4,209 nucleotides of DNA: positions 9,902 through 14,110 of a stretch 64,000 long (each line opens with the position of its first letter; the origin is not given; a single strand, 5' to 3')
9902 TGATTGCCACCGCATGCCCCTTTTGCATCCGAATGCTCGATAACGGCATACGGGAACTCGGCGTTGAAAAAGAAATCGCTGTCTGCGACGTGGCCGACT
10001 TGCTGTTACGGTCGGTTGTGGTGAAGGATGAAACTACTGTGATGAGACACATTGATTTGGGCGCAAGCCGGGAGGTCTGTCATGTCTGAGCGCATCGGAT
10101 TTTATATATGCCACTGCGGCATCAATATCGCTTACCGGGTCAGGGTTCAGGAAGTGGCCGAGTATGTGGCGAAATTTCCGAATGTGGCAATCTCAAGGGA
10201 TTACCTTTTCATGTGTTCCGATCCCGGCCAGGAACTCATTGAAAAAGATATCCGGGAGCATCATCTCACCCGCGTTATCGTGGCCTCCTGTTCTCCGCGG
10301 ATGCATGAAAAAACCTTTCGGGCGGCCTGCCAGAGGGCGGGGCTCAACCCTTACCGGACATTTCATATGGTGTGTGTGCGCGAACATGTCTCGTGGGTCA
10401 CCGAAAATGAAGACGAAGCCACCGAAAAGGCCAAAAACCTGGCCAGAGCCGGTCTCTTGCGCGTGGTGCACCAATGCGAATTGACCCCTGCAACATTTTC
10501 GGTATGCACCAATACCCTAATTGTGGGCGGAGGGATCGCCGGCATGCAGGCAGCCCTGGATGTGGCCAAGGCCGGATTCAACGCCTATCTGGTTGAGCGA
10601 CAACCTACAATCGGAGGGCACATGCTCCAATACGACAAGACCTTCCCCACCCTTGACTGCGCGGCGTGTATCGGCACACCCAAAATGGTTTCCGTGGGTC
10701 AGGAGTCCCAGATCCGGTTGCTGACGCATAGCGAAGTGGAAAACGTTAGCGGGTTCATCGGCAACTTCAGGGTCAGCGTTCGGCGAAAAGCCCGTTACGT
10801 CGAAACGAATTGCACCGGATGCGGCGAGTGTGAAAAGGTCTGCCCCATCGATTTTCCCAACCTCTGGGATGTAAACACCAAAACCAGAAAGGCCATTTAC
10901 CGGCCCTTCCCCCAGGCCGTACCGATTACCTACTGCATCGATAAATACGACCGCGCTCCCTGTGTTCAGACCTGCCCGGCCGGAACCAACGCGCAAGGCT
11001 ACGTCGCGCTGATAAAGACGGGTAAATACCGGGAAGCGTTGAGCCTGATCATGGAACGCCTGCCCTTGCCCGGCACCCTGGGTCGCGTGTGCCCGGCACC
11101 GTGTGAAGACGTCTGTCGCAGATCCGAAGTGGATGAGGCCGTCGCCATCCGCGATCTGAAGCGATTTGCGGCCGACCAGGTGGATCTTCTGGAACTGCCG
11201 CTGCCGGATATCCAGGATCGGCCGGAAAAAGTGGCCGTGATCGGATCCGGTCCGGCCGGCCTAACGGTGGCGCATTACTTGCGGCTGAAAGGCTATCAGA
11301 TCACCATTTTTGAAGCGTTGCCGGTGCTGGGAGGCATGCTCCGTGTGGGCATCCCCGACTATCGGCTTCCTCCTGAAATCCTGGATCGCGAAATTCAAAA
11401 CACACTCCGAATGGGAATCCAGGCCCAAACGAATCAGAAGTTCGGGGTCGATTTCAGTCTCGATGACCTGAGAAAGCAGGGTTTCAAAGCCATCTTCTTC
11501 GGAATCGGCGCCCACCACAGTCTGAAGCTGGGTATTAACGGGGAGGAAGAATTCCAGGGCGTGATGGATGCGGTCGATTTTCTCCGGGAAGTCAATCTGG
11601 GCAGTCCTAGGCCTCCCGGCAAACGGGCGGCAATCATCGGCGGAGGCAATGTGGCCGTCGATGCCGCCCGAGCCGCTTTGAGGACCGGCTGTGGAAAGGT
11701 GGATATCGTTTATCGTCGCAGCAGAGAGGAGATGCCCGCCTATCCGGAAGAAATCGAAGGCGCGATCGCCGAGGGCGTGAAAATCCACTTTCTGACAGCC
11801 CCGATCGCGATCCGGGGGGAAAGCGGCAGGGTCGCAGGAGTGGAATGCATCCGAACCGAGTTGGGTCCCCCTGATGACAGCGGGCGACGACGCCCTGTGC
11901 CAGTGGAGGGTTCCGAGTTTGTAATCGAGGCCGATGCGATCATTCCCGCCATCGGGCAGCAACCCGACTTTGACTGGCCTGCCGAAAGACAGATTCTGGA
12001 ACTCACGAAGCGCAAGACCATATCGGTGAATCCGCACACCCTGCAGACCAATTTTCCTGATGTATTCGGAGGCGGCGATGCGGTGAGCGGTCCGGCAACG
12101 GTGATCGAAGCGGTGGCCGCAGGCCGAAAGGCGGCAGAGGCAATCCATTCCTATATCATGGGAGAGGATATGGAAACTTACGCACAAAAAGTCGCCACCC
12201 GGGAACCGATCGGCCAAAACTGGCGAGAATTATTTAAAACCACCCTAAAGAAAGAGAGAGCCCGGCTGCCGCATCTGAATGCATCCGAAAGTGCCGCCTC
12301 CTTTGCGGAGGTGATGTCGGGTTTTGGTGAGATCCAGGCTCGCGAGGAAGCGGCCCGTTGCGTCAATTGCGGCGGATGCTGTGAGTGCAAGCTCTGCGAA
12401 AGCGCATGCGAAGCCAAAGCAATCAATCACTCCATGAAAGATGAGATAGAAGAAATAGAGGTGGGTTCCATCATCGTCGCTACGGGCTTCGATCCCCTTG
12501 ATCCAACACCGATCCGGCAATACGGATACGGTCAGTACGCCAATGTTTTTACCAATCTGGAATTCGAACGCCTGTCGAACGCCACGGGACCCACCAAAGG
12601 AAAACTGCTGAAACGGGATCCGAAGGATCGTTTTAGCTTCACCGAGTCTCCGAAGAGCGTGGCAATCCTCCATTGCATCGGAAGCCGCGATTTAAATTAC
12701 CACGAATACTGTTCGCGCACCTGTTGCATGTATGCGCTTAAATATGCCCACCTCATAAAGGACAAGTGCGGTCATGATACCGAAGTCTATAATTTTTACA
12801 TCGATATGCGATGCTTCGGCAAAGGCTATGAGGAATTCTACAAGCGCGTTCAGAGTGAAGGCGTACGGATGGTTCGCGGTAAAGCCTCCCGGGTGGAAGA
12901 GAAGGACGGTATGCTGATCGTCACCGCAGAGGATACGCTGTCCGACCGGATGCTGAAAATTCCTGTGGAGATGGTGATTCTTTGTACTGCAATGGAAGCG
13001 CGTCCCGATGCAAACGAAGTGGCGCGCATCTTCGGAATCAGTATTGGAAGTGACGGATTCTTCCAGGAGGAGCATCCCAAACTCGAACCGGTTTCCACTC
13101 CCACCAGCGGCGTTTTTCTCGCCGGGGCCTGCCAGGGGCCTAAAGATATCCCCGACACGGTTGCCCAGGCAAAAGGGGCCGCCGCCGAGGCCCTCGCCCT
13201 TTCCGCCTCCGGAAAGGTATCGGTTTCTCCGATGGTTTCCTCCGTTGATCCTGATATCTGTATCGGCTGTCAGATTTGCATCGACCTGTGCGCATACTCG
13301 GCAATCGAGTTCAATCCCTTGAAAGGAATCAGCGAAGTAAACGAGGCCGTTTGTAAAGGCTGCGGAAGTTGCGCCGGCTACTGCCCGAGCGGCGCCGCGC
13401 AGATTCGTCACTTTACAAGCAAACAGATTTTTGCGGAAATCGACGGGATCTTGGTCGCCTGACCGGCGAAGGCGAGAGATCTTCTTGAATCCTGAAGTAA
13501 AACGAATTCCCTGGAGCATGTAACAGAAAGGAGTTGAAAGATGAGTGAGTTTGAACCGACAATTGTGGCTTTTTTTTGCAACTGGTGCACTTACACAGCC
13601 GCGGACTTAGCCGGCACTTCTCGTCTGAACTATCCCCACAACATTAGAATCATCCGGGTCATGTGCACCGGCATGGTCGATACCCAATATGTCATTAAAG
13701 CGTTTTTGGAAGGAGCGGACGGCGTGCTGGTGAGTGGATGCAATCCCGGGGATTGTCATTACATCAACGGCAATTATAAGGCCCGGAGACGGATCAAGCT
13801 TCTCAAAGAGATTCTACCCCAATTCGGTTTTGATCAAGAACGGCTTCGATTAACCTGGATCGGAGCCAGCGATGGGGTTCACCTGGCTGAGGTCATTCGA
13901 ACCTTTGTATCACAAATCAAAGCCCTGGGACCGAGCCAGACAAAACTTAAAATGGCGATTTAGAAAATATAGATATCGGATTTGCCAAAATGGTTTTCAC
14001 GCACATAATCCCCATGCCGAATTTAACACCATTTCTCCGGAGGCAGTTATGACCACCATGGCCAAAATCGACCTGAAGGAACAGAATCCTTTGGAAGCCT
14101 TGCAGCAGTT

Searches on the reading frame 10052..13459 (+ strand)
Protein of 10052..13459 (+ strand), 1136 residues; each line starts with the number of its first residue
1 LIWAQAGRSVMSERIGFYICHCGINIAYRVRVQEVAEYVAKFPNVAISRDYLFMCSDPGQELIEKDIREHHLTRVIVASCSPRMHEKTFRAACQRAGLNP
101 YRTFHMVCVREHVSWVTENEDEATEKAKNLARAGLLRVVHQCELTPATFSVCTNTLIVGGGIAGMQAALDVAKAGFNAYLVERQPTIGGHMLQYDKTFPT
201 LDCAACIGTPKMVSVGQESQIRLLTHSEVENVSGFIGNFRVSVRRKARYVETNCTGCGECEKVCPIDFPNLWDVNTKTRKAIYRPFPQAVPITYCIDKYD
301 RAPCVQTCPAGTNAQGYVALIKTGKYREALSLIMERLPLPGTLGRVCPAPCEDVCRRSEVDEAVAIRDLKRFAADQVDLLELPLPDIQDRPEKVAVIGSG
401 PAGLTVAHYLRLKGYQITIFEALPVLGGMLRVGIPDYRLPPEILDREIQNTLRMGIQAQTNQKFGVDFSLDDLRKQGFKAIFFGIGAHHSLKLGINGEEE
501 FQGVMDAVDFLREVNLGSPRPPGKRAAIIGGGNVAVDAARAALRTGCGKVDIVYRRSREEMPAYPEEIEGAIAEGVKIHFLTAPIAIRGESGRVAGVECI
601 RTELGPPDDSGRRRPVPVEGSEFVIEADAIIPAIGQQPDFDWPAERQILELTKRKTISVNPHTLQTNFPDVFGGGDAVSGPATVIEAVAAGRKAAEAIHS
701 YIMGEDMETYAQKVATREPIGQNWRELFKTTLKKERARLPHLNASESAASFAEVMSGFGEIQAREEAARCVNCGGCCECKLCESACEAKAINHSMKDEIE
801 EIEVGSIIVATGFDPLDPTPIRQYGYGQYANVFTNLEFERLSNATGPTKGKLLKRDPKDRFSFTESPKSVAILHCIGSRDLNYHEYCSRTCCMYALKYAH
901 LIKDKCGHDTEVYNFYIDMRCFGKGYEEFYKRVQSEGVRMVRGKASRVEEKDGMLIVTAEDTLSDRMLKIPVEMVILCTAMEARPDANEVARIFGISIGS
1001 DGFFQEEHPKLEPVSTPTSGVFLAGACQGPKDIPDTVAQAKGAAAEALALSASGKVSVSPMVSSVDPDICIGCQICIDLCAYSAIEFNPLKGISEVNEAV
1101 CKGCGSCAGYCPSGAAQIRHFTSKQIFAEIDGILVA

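Call 5: search_protein_families(library=pfam, proteins=[window:10052-13459:+], max_evalue=0.0001)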
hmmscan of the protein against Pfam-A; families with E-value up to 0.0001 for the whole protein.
window:10052-13459:+ (1136 aa): 20 families
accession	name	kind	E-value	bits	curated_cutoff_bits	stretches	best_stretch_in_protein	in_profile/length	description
PF07992.20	Pyr_redox_2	-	2e-44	152.6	26.1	1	393-691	2-291/291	Pyridine nucleotide-disulphide oxidoreductase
PF14691.11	Fer4_20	-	5.9e-17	61.9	25.8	1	300-377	28-108/113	Dihydroprymidine dehydrogenase domain II, 4Fe-4S cluster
PF13450.12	NAD_binding_8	-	1.3e-16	61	21.9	2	396-430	1-35/68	NAD(P)-binding Rossmann-like domain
PF13738.12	Pyr_redox_3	-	6.4e-15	55.6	30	1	522-674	163-304/305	Pyridine nucleotide-disulphide oxidoreductase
PF00070.33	Pyr_redox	-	8.6e-14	52.3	22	0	525-598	1-78/82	Pyridine nucleotide-disulphide oxidoreductase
PF01266.30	DAO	-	3.2e-10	40.5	27.9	0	156-189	3-36/353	FAD dependent oxidoreductase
PF12831.13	FAD_oxidored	-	3.3e-10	40.3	27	1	156-191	3-38/416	FAD dependent oxidoreductase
PF00890.30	FAD_binding_2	-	9.7e-10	38.6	20.4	1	156-190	3-37/414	FAD binding domain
PF12838.12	Fer4_7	-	2e-09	38.2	27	1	1070-1115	2-52/52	4Fe-4S dicluster domain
PF14697.11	Fer4_21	-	4.8e-09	36.6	35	1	1064-1113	2-53/59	4Fe-4S dicluster domain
PF13237.11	Fer4_10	-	3.6e-08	33.6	25.5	1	1065-1112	4-53/53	4Fe-4S dicluster domain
PF01946.23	Thi4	-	3.6e-08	33.4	26.2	0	393-429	19-56/235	Thi4 family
PF01494.25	FAD_binding_3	-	4.4e-07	29.9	22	0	393-422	3-32/349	FAD binding domain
PF03486.20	HI0933_like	-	8.4e-07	29.1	50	0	154-189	2-37/244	HI0933-like protein Rossmann domain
PF13187.11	Fer4_9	-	3.1e-06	27.5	27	0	1070-1115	2-51/52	4Fe-4S dicluster domain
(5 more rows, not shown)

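Call 44: search_solved_structures(query=window:10052-13459:+, max_evalue=1e-10, show_alignments=1)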
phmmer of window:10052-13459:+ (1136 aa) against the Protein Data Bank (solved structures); distinct sequences matched with E-value up to 1e-10: 18.
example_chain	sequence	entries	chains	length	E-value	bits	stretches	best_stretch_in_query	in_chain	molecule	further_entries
8rvu_a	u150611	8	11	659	9.4e-205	685.8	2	774-1133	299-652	H(2):CoB-CoM heterodisulfide,ferredoxin reductase subunit A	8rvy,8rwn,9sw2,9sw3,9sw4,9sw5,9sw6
8rvv_A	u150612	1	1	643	6.2e-204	683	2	776-1133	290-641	H(2):CoB-CoM heterodisulfide,ferredoxin reductase subunit A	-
5odc_A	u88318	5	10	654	3.5e-199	667.3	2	776-1133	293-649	Heterodisulfide reductase, subunit A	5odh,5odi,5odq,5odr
7bkb_A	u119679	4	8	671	3.1e-182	611.2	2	774-1133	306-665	CoB--CoM heterodisulfide reductase iron-sulfur subunit A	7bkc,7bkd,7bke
9sfi_A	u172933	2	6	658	1.8e-177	595.4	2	776-1135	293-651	CoB--CoM heterodisulfide reductase iron-sulfur subunit A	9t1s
9bov_A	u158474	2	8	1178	1.8e-130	439.8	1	301-782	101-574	Molybdopterin oxidoreductase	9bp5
9n5u_A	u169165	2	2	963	3.7e-118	399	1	302-784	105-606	NfnA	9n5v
8oh5_C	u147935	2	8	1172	5.6e-107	362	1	301-781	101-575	Formate dehydrogenase-O, major subunit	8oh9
4ylf_B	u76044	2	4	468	4.2e-88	299.5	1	301-705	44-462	Dihydropyrimidine dehydrogenase subunit A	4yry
5jca_L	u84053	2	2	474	2.1e-82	280.6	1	300-704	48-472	NADH-dependent Ferredoxin:NADP Oxidoreductase (NfnI) subunit alpha | NADH-dependent Ferredoxin:NADP Oxidoreductase subunit alpha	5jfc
5vj7_A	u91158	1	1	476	1.5e-71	244.7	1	300-703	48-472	Oxidoreductase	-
6s6s_G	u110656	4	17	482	3.3e-58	200.5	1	304-704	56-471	Glutamate synthase [NADPH] small chain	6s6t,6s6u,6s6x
2vdc_G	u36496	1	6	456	3.3e-57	197.2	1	304-704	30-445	GLUTAMATE SYNTHASE [NADPH] SMALL CHAIN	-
7m31_A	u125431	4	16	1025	2.1e-48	168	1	295-705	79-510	Dihydropyrimidine dehydrogenase [NADP(+)]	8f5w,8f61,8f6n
1h7x_A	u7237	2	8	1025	2.1e-48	168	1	295-705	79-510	DIHYDROPYRIMIDINE DEHYDROGENASE | Dihydropyrimidine dehydrogenase [NADP(+)]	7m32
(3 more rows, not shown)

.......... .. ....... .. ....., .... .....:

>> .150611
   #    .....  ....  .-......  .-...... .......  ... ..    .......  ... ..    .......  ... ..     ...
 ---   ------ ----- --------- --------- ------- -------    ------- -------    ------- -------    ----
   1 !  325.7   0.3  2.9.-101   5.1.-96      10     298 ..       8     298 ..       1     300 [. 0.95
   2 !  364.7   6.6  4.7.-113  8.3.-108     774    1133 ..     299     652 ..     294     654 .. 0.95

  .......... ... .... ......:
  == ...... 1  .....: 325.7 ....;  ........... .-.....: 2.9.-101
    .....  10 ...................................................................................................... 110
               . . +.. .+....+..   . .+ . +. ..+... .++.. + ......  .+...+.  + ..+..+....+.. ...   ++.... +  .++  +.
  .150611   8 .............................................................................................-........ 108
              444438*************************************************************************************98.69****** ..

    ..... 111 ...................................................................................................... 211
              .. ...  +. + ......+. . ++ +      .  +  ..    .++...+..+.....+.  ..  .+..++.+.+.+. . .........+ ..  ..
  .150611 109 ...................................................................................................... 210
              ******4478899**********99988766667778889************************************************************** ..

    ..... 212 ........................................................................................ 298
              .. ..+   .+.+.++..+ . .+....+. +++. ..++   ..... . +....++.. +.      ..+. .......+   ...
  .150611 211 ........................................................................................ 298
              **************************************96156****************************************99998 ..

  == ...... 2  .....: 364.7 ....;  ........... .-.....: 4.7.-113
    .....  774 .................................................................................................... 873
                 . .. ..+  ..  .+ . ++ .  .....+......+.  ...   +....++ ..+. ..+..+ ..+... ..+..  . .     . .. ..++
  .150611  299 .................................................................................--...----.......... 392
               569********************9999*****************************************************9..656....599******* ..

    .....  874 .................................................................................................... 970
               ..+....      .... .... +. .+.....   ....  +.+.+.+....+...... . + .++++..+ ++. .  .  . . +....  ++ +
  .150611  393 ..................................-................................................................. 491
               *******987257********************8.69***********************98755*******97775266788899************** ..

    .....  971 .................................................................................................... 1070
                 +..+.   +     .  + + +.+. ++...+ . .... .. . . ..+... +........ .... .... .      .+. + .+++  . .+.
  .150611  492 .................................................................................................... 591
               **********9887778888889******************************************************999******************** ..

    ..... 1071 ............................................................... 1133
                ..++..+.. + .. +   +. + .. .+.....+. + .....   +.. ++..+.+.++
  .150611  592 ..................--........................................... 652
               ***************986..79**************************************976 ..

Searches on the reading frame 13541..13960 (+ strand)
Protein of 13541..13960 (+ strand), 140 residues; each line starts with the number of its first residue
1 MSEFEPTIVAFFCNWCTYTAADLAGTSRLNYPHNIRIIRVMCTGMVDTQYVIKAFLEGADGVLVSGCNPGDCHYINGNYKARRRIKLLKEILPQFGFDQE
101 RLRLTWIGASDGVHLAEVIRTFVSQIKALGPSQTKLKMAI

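Call 5: search_protein_families(library=pfam, proteins=[window:13541-13960:+], max_evalue=0.0001)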
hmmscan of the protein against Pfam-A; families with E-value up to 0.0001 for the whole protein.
window:13541-13960:+ (140 aa): 1 family
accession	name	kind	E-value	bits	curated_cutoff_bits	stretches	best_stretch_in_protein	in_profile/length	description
PF02662.21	FlpD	-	4e-54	182.3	22.3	1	8-130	1-123/123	Methyl-viologen-reducing hydrogenase, delta subunit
